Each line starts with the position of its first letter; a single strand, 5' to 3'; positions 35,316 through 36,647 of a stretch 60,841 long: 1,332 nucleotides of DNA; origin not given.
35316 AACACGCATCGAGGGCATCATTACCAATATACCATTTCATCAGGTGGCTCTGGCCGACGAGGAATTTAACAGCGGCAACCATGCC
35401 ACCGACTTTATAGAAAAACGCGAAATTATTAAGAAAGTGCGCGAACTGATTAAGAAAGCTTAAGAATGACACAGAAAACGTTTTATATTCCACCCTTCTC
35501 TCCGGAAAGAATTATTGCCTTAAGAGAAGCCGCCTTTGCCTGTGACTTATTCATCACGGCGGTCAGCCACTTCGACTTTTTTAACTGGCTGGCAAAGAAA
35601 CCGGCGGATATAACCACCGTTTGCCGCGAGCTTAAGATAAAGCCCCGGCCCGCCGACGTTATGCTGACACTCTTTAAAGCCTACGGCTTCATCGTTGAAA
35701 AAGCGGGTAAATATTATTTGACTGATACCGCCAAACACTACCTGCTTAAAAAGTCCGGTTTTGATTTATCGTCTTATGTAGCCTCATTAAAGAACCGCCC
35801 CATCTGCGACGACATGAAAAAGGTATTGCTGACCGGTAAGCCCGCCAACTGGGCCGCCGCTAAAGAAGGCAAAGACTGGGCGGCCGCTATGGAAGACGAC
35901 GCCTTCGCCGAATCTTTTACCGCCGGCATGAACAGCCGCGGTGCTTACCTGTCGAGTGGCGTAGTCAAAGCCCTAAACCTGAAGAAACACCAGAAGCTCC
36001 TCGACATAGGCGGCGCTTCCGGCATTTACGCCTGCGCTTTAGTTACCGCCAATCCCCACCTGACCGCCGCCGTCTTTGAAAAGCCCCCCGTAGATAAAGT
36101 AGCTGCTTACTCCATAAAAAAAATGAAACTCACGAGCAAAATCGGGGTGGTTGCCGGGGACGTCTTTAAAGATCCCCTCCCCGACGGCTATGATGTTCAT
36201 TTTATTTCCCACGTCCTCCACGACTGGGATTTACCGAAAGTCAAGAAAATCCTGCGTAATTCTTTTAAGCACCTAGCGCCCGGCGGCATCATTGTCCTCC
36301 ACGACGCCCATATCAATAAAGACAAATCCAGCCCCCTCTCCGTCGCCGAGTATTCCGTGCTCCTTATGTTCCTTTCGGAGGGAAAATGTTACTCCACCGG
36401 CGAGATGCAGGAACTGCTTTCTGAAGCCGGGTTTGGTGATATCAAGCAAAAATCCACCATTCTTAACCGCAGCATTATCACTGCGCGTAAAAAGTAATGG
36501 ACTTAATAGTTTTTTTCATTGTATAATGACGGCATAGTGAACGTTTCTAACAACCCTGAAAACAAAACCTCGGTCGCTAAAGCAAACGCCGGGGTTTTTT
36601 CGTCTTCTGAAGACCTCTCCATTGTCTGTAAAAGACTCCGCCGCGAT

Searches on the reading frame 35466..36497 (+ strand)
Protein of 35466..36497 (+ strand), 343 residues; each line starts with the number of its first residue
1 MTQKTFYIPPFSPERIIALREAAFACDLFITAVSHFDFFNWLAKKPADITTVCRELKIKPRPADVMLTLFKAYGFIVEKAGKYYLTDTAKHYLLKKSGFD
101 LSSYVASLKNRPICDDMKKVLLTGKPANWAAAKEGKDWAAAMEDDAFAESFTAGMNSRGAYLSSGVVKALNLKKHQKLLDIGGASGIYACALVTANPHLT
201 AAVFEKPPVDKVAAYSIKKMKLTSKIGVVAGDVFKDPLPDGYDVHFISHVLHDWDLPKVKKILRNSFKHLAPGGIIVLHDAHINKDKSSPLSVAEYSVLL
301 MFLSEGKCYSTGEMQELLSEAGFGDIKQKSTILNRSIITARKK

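Call 90: search_protein_families(library=pfam, proteins=[window:35466-36497:+], max_evalue=0.00001)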
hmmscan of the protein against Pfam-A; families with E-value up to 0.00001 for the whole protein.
window:35466-36497:+ (343 aa): 4 families
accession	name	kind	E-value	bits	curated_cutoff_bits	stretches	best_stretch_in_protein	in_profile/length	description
PF00891.24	Methyltransf_2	-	2.9e-31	108.9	22.3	1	129-323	17-209/210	O-methyltransferase domain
PF13489.12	Methyltransf_23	-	6.3e-08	33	27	1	162-324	9-160/164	Methyltransferase domain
PF08241.18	Methyltransf_11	-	7e-07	30.2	21.2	1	179-278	1-95/95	Methyltransferase domain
PF08242.18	Methyltransf_12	-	2.7e-06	28.5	30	1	179-276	1-98/98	Methyltransferase domain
